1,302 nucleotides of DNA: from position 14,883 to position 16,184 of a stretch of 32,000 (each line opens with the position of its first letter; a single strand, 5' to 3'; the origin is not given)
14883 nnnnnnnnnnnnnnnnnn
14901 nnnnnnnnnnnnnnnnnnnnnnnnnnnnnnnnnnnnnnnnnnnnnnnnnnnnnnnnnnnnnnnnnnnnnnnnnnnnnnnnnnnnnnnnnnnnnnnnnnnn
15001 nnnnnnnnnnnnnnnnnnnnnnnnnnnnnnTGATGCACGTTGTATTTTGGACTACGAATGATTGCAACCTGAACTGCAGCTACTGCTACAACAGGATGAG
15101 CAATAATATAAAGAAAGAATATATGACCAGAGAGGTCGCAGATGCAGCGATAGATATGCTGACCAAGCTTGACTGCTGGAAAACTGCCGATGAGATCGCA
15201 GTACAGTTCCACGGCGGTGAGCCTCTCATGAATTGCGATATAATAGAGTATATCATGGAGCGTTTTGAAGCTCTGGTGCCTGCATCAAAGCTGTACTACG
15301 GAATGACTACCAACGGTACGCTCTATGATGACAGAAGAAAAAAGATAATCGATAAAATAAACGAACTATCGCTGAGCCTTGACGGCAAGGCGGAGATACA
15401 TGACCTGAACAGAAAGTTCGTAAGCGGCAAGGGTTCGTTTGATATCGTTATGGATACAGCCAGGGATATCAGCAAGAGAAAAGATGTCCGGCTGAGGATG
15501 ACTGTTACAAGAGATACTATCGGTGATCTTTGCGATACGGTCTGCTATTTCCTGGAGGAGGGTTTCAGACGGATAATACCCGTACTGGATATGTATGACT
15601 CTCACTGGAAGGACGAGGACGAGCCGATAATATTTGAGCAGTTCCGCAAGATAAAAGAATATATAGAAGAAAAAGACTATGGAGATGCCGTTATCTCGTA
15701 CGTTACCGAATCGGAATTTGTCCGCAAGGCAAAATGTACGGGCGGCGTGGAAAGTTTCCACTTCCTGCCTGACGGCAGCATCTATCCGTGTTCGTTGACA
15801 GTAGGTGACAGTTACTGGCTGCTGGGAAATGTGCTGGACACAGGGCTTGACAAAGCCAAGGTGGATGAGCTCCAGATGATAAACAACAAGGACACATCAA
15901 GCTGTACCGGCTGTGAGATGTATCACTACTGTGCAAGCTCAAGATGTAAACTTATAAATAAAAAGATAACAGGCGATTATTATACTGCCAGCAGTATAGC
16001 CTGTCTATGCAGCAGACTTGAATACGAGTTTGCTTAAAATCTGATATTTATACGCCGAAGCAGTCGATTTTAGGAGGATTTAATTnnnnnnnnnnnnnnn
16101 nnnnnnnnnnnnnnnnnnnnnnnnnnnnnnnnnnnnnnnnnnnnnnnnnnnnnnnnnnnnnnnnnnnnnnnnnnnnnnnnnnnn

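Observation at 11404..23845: Complete-looking radical-SAM RiPP cluster with quorum-type regulation, not matching any family I recognise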

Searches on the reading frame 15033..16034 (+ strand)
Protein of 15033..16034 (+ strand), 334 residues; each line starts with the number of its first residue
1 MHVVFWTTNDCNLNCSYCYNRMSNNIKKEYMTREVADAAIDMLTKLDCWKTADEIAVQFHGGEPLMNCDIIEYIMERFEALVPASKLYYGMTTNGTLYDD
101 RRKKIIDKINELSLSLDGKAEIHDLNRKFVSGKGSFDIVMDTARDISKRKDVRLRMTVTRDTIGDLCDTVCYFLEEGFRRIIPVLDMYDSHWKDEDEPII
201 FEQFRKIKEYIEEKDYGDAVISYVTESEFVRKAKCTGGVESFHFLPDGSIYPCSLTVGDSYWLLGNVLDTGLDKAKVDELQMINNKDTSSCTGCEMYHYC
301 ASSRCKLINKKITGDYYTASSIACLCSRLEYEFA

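Call 3: search_protein_families(library=ncbifam, proteins=[window:15033-16034:+], max_evalue=0.01)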
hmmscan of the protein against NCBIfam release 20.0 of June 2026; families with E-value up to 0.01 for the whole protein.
window:15033-16034:+ (334 aa): 79 families (the best 25 are shown)
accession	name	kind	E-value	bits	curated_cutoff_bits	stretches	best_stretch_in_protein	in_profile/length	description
NF047865.1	rSAM_PapB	equivalog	4.2e-52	177.4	340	1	7-317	9-328/330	PapB family radical SAM/SPASM ranthipeptide maturase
TIGR03974.1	rSAM_six_Cys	equivalog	3e-41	141.7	425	1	8-329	104-440/451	thioether cross-link-forming SCIFF peptide maturase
TIGR04115.1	rSAM_Cxxx_rpt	equivalog_domain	8.9e-38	130.7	350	1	3-321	4-343/359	radical SAM peptide maturase, CXXX-repeat target family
NF040492.1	not_ScfB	exception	6.6e-36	124.1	855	1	8-333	102-443/450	ScfB-related radical SAM/SPASM orphan maturase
TIGR04068.1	rSAM_ocin_clost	equivalog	2.6e-35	122.2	500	2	4-149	87-235/462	Cys-rich peptide radical SAM maturase CcpM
TIGR03906.1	quino_hemo_SAM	equivalog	5.8e-32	110.9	453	1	3-302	96-412/467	quinohemoprotein amine dehydrogenase maturation protein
TIGR04064.1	rSAM_nif11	equivalog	1.8e-29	102.7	518.7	2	5-145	82-223/459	nif11-like peptide radical SAM maturase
TIGR04163.1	rSAM_cobopep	equivalog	2.9e-29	102.1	375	2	3-176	66-238/428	peptide-modifying radical SAM enzyme CbpB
TIGR04280.1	geopep_mat_rSAM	hypoth_equivalog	1.4e-28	100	400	1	3-177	86-261/428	geopeptide radical SAM maturase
NF041298.1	rSAM_mat_DynA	equivalog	8.5e-28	97.3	450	1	7-317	7-333/356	dynobactin maturation radical SAM/SPASM protein DynA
TIGR04084.1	rSAM_AF0577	subfamily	2.6e-27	95.7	225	1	7-317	3-294/347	TIGR04084 family radical SAM/SPASM domain-containing protein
TIGR03978.1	rSAM_paired_1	equivalog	6.1e-27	94.5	370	1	4-181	86-265/466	His-Xaa-Ser system radical SAM maturase HxsB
NF038107.1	rSAM_NF038107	equivalog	2.6e-25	89.1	600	1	6-316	90-411/444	Cys-every-fifth radical SAM/SPASM peptide maturase CefB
TIGR03942.1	sulfatase_rSAM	equivalog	1.2e-23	83.8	349.45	1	8-315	8-334/363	anaerobic sulfatase maturase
TIGR04148.1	GG_samocin_CFB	equivalog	1.7e-22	80.2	300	1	2-148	18-172/411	radical SAM peptide maturase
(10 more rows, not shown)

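Call 5: search_protein_families(library=pfam, proteins=[window:15033-16034:+], max_evalue=0.01)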
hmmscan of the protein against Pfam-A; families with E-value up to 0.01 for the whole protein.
window:15033-16034:+ (334 aa): 3 families
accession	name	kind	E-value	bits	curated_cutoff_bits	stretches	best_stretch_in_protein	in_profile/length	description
PF04055.27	Radical_SAM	-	7.8e-14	52.6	29.5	1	8-160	4-152/166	Radical SAM superfamily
PF13353.11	Fer4_12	-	6.2e-12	46.4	22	1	4-131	9-127/137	4Fe-4S single cluster domain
PF13186.11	SPASM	-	7.6e-05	23.4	21.5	1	235-294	1-66/67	Iron-sulfur cluster-binding domain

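Call 13: find_homologous_proteins(query=window:15033-16034:+, max_evalue=1e-20)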
Query window:15033-16034:+ (334 aa): 1161 proteins with E <= 1e-20 among 6687 candidates; the best 120 are listed.
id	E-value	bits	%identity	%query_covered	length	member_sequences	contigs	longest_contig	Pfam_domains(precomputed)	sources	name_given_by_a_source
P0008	2.2e-215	732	94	100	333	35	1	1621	PF04055.28,PF13353.12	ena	-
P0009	2.2e-170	584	75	100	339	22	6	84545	PF04055.28,PF13353.12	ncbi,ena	-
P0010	8.3e-151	520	64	100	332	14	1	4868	PF04055.28,PF13353.12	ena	-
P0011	4.6e-125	435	55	99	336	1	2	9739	PF04055.28,PF13353.12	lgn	-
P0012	1.8e-120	420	54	100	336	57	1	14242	PF04055.28,PF13353.12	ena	-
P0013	6.2e-116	405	52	100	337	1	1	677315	PF04055.28,PF13353.12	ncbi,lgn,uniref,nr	ncbi:uncharacterized protein C8E03_102153 [Lachnotalea glycerini]|uniref:Radical SAM core domain-con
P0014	5.5e-115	402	49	100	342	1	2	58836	PF04055.28,PF13353.12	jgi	jgi:uncharacterized protein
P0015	7.4e-114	398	51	100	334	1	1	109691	PF13186.12,PF04055.28,PF13353.12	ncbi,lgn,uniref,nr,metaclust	ncbi:radical SAM/SPASM domain-containing protein [Butyrivibrio sp. MC2013]|uniref:radical SAM/SPASM 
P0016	9.5e-111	388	48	99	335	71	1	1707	PF04055.28,PF13353.12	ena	-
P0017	1.5e-110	388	48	99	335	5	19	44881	PF04055.28,PF13353.12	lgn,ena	-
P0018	1.9e-108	381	48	99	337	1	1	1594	PF04055.28,PF13353.12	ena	-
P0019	5.8e-108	379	93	53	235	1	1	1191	PF04055.28,PF13353.12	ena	-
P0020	2.0e-105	371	47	99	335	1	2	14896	PF04055.28,PF13353.12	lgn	-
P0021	3.5e-70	255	48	69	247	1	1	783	-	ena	-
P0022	9.7e-65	237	37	99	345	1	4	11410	PF04055.28,PF13353.12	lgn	-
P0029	7.8e-61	224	37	99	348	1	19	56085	PF04055.28,PF13353.12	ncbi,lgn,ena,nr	ncbi:radical SAM protein [[Eubacterium] tenue]|nr:radical SAM protein [[Eubacterium] tenue] MBC86325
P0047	3.8e-54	202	36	99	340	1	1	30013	PF04055.28,PF13353.12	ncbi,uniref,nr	ncbi:radical SAM protein [Paenibacillus albidus]|uniref:radical SAM/SPASM domain-containing protein 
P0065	2.4e-48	183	33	99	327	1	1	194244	PF13186.12,PF04055.28,PF13353.12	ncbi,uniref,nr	ncbi:radical SAM/SPASM domain-containing protein [Paenibacillus glacialis]|uniref:Radical SAM core d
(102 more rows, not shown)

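Call 15: find_encoding_contigs(protein=P0009, flank=10000, max_places=2)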
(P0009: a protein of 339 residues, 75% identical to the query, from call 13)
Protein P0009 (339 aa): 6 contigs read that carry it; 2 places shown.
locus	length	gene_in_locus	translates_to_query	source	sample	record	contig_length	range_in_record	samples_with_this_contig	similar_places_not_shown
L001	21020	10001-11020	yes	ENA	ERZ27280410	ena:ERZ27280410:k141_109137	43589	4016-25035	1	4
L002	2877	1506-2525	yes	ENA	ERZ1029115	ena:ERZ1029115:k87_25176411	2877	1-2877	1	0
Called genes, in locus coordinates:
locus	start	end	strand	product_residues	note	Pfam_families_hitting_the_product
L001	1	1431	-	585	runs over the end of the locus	-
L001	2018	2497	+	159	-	-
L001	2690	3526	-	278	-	-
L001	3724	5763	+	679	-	PF09346:SMI1_KNR4, PF14568:SUKH_6, PF13306:LRR_5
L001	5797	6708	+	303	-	-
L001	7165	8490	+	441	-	PF14689:SPOB_a, PF14501:HATPase_c_5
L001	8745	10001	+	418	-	PF04055:Radical_SAM, PF13353:Fer4_12 (weak)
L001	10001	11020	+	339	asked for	PF04055:Radical_SAM, PF13353:Fer4_12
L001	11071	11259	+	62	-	-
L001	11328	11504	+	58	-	-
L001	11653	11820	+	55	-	-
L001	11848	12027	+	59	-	-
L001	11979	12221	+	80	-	-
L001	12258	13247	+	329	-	PF00082:Peptidase_S8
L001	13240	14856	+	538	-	PF00664:ABC_membrane, PF00005:ABC_tran, PF02463:SMC_N (faint)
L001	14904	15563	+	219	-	PF02463:SMC_N, PF00005:ABC_tran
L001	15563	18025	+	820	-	PF02687:FtsX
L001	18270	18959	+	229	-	PF20599:DUF6796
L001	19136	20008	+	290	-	PF04294:VanW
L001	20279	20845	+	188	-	PF07791:Imm11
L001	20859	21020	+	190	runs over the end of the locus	PF07791:Imm11, PF15570:Imm43 (weak)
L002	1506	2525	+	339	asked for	PF04055:Radical_SAM, PF13353:Fer4_12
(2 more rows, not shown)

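Call 16: find_encoding_contigs(protein=P0013, flank=10000, max_places=1)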
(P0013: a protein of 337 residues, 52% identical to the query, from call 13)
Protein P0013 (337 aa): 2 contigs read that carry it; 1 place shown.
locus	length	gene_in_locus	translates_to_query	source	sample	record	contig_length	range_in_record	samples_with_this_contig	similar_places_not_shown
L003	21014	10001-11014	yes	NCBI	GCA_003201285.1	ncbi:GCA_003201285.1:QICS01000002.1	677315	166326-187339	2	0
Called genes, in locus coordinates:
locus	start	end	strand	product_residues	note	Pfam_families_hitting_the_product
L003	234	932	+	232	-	PF00005:ABC_tran, PF02463:SMC_N (weak), PF13166:AAA_13 (faint), PF13304:AAA_21 (faint)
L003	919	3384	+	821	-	PF02687:FtsX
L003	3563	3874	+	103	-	PF00005:ABC_tran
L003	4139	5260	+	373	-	PF07508:Recombinase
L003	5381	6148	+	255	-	-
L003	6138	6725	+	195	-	PF00929:RNase_T, PF16473:Rv2179c-like (weak)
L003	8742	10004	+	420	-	PF13186:SPASM (faint), PF04055:Radical_SAM, PF13353:Fer4_12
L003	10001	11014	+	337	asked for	PF04055:Radical_SAM, PF13353:Fer4_12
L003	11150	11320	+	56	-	-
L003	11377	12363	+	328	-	PF00082:Peptidase_S8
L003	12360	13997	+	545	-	PF00664:ABC_membrane, PF02463:SMC_N (faint), PF00005:ABC_tran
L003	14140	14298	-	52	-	-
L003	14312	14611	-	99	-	-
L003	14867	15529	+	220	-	PF00005:ABC_tran, PF13304:AAA_21 (faint), PF02463:SMC_N (weak)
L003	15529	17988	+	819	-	PF02687:FtsX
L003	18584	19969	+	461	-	PF01547:SBP_bac_1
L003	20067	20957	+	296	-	PF00528:BPD_transp_1 (weak)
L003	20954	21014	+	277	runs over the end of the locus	PF00528:BPD_transp_1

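Call 17: find_encoding_contigs(protein=P0015, flank=10000, max_places=1)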
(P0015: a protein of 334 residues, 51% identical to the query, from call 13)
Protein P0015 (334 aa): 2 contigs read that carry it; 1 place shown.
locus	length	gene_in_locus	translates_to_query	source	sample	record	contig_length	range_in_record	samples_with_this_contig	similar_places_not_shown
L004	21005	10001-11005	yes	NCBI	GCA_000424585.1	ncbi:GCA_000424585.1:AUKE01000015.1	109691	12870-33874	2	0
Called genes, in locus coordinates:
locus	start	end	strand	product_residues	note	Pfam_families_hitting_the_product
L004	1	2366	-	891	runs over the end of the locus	PF00990:GGDEF, PF00563:EAL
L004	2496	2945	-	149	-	-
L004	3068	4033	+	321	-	PF00005:ABC_tran, PF13304:AAA_21 (faint)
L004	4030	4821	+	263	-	-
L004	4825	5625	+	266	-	PF06182:ABC2_membrane_6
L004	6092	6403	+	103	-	PF12844:HTH_19, PF13443:HTH_26 (weak), PF13560:HTH_31, PF01381:HTH_3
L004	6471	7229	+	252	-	PF00072:Response_reg, PF04397:LytTR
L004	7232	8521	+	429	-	PF14501:HATPase_c_5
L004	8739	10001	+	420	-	PF04055:Radical_SAM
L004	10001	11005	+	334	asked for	PF04055:Radical_SAM, PF13353:Fer4_12, PF13186:SPASM (faint)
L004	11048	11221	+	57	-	-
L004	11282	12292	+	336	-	PF00082:Peptidase_S8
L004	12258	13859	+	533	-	PF00664:ABC_membrane, PF02463:SMC_N (weak), PF00005:ABC_tran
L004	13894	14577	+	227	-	PF00931:NB-ARC (faint), PF00005:ABC_tran, PF02463:SMC_N (weak)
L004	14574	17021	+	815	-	PF02687:FtsX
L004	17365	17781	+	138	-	-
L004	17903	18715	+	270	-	-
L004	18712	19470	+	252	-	-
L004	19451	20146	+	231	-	-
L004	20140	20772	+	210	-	PF00005:ABC_tran, PF13304:AAA_21 (faint)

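Call 25: find_encoding_contigs(protein=P0029, flank=8000, max_places=1)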
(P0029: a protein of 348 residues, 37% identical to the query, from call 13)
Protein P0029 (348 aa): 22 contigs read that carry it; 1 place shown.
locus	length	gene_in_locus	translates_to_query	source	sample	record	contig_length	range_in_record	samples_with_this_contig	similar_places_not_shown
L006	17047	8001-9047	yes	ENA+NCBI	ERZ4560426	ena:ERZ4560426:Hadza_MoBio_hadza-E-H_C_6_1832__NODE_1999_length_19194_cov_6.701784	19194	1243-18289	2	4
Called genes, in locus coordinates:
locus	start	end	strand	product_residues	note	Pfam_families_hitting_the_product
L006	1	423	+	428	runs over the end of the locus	-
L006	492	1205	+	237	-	PF00072:Response_reg, PF04397:LytTR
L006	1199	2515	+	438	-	PF14501:HATPase_c_5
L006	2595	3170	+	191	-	PF04647:AgrB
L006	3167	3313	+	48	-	-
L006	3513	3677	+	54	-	-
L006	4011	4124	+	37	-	-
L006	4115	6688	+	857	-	PF12704:MacB_PCD (weak), PF02687:FtsX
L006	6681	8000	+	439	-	PF13353:Fer4_12, PF04055:Radical_SAM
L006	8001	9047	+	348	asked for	PF04055:Radical_SAM, PF13353:Fer4_12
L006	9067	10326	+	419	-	PF04055:Radical_SAM, PF13353:Fer4_12, PF13186:SPASM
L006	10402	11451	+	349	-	PF00082:Peptidase_S8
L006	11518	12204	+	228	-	PF02463:SMC_N (faint), PF13555:AAA_29 (faint), PF00005:ABC_tran, PF13304:AAA_21 (faint)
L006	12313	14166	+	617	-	PF00664:ABC_membrane, PF00005:ABC_tran, PF02463:SMC_N (weak)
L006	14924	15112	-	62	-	-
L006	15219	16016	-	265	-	PF18780:HNH_repeat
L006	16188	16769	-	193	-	PF18780:HNH_repeat (faint)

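Call 60: search_solved_structures(query=window:15033-16034:+, max_evalue=0.00001, show_alignments=1)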
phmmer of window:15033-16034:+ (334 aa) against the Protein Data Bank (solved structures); distinct sequences matched with E-value up to 0.00001: 6.
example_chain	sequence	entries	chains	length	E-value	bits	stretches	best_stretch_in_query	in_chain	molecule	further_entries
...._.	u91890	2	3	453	1.9e-33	119.3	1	7-328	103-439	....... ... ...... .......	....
4k36_A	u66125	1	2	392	8.4e-19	71.1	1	8-305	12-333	Anaerobic sulfatase-maturating enzyme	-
4k37_A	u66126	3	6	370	1e-18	70.8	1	8-305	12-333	Anaerobic sulfatase-maturating enzyme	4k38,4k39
9gm3_A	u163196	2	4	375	3.3e-11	46.2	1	9-140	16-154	ChlB radical SAM domain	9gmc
8vpo_A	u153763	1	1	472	5.5e-09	38.9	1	7-317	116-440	Radical SAM core domain-containing protein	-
6efn_A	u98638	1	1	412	6.7e-07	32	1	7-256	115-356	Sporulation killing factor maturation protein SkfB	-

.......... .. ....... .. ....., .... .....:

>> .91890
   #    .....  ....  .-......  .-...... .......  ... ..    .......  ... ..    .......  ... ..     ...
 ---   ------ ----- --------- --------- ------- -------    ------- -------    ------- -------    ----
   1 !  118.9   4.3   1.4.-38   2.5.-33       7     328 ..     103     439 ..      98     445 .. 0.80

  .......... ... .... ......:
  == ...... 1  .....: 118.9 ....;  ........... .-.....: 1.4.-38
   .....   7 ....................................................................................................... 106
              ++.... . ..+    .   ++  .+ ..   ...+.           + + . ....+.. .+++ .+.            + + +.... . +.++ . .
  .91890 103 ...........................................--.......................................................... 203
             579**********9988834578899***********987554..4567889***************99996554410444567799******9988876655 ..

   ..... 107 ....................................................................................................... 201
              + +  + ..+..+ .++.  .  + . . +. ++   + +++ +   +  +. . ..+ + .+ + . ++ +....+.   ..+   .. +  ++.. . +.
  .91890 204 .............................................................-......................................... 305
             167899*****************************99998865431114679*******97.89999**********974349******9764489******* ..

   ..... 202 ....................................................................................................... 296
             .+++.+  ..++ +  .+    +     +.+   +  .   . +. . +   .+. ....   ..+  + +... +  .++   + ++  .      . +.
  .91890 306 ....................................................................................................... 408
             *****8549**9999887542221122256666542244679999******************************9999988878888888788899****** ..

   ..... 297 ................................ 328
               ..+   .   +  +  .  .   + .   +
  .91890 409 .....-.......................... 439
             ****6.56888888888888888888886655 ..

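Call 84: find_encoding_contigs(protein=P0047, flank=7000, max_places=1)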
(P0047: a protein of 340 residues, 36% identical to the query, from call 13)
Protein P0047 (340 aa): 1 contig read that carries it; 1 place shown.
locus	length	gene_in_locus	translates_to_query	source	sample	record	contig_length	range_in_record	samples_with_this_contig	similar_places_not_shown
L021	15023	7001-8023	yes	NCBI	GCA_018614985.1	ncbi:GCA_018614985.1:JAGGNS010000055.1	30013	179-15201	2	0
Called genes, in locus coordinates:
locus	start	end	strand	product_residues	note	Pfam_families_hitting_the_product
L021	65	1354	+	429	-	PF13353:Fer4_12, PF04055:Radical_SAM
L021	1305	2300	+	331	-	PF00082:Peptidase_S8 (weak)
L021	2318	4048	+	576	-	PF00664:ABC_membrane, PF13304:AAA_21 (faint), PF13476:AAA_23 (weak), PF00005:ABC_tran, PF02463:SMC_N (weak)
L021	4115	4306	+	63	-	-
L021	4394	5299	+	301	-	PF02463:SMC_N (weak), PF13175:AAA_15 (faint), PF13476:AAA_23 (faint), PF00005:ABC_tran, PF13304:AAA_21 (weak)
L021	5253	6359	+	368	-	-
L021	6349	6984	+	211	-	-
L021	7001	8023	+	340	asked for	PF04055:Radical_SAM, PF13353:Fer4_12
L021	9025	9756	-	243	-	PF07833:Cu_amine_oxidN1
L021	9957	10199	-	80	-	-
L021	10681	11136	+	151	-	-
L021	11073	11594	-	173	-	PF00672:HAMP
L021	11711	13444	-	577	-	PF02743:dCache_1 (faint), PF17853:GGDEF_2, PF00165:HTH_AraC (faint), PF12833:HTH_18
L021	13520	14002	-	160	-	PF02743:dCache_1 (weak)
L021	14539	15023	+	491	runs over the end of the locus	PF13416:SBP_bac_8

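Call 85: find_encoding_contigs(protein=P0065, flank=7000, max_places=1)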
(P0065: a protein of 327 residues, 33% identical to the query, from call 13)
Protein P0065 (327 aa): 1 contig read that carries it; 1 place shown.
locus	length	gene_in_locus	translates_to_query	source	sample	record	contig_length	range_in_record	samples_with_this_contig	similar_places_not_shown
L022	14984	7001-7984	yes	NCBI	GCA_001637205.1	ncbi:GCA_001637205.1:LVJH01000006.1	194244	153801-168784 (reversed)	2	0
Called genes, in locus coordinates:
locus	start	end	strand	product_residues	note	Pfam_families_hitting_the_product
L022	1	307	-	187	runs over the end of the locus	PF00583:Acetyltransf_1, PF13673:Acetyltransf_10, PF13508:Acetyltransf_7, PF08445:FR47 (weak)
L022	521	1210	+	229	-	PF00300:His_Phos_1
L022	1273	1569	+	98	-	PF12840:HTH_20, PF01022:HTH_5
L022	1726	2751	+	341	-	PF16884:ADH_N_2, PF00107:ADH_zinc_N, PF13602:ADH_zinc_N_2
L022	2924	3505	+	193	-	-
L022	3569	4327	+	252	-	-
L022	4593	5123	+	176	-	PF03551:PadR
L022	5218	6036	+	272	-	PF00106:adh_short, PF01370:Epimerase (faint), PF08659:KR, PF13460:NAD_binding_10, PF13561:adh_short_C2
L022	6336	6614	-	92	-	PF01425:Amidase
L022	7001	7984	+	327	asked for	PF04055:Radical_SAM, PF13353:Fer4_12, PF13186:SPASM (weak)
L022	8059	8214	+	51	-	-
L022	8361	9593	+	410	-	PF04055:Radical_SAM, PF13353:Fer4_12 (weak)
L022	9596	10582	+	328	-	PF00082:Peptidase_S8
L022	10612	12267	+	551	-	PF00664:ABC_membrane, PF02463:SMC_N (weak), PF00005:ABC_tran, PF13304:AAA_21 (faint)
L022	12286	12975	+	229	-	PF00005:ABC_tran, PF02463:SMC_N (weak)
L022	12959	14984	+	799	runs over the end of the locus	PF02687:FtsX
